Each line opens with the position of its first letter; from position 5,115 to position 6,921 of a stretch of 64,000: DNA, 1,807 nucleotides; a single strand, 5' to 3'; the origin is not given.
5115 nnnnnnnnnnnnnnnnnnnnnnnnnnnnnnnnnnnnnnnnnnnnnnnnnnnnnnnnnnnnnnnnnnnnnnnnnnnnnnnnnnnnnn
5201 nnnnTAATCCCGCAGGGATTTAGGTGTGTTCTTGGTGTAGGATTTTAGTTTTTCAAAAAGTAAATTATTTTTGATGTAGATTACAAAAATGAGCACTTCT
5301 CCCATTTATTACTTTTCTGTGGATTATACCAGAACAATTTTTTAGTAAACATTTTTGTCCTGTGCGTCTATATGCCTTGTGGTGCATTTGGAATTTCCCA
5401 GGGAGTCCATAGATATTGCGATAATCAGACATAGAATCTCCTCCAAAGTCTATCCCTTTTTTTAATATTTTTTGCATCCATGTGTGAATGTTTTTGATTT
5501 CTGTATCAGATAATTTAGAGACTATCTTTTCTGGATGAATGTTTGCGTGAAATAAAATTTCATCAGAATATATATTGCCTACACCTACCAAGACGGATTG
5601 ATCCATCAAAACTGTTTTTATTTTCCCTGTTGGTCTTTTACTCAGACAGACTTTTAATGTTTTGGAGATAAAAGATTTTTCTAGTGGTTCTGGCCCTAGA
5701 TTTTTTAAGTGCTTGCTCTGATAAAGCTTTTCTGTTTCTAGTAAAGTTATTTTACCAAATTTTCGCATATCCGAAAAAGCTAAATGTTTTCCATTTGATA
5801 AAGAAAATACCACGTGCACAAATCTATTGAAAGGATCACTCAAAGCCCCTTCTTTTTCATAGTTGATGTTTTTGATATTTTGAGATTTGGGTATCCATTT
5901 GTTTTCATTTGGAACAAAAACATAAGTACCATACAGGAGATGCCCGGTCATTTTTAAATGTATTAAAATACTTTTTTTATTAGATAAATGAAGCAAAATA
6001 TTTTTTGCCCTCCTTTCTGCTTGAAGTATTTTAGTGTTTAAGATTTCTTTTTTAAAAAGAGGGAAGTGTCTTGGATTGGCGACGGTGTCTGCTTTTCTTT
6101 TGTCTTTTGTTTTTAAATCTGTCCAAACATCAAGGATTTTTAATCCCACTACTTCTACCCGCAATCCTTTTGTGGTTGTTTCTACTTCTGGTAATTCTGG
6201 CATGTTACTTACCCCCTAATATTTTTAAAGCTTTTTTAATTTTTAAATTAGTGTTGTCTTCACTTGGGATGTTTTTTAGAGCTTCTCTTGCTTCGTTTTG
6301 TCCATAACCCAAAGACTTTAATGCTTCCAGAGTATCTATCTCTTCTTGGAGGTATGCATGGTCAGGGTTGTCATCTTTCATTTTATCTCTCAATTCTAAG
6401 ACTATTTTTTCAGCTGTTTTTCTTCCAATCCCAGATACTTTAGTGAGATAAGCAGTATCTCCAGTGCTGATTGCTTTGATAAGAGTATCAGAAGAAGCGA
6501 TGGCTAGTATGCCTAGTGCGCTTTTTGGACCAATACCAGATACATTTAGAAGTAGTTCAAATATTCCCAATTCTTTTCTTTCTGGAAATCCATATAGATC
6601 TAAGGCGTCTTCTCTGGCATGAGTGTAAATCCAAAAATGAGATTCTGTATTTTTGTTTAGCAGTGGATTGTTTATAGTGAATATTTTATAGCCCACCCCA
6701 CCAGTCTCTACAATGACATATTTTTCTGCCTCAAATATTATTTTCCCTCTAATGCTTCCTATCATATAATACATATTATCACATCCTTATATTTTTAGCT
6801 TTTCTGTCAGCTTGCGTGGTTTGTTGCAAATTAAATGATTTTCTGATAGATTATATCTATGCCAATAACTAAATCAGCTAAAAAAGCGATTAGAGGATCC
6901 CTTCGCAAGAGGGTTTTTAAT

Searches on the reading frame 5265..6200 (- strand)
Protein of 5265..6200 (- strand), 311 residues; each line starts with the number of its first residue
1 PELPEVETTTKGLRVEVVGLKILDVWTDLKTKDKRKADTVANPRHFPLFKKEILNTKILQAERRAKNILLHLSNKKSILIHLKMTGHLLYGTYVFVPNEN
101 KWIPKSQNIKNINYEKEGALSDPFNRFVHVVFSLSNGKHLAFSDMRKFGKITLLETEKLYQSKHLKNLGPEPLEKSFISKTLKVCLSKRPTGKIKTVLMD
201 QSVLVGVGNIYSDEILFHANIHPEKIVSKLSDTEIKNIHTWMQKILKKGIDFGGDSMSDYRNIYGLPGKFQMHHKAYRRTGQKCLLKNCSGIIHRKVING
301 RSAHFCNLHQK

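Call 10: search_protein_families(library=pfam, proteins=[window:5265-6200:-], max_evalue=0.001)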
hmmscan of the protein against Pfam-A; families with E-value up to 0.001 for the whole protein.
window:5265-6200:- (311 aa): 4 families
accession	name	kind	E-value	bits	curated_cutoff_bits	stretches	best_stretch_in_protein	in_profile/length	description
PF06831.19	H2TH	-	3.4e-25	88.3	34.7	1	168-259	1-91/93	Formamidopyrimidine-DNA glycosylase H2TH domain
PF01149.29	Fapy_DNA_glyco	-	8.4e-24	84.9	25.5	1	1-151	2-117/117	Formamidopyrimidine-DNA glycosylase N-terminal domain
PF00416.27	Ribosomal_S13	-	0.0004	21.2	31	1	202-248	18-64/128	Ribosomal protein S13/S18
PF05833.16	NFACT_N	-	0.0009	18.6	31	0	172-248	170-242/456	NFACT N-terminal and middle domains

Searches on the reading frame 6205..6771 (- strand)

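Call 10: search_protein_families(library=pfam, proteins=[window:6205-6771:-], max_evalue=0.001)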
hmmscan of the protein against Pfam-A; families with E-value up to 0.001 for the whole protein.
window:6205-6771:- (188 aa): 7 families
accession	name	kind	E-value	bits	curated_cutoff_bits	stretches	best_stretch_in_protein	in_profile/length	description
PF14520.12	HHH_5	-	3.6e-16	59.8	27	1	71-129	1-57/57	Helix-hairpin-helix domain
PF01330.27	RuvA_N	-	2.9e-15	56.6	23.6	1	3-61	1-61/61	RuvA N terminal domain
PF00633.29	HHH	-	6.3e-08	32.5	24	1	109-124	13-28/30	Helix-hairpin-helix motif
PF07499.19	RuvA_C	-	6.7e-08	33.3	24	1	146-185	5-46/47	RuvA, C-terminal domain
PF12836.13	HHH_3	-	0.00027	21.4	27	0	105-124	12-31/65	Helix-hairpin-helix motif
PF21176.3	RecR_HhH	-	0.00053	20.2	27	0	109-127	8-26/45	RecR, helix-hairpin-helix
PF10391.15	DNA_pol_lambd_f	-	0.00086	19.5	29.8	0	108-122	2-16/51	Fingers domain of DNA polymerase lambda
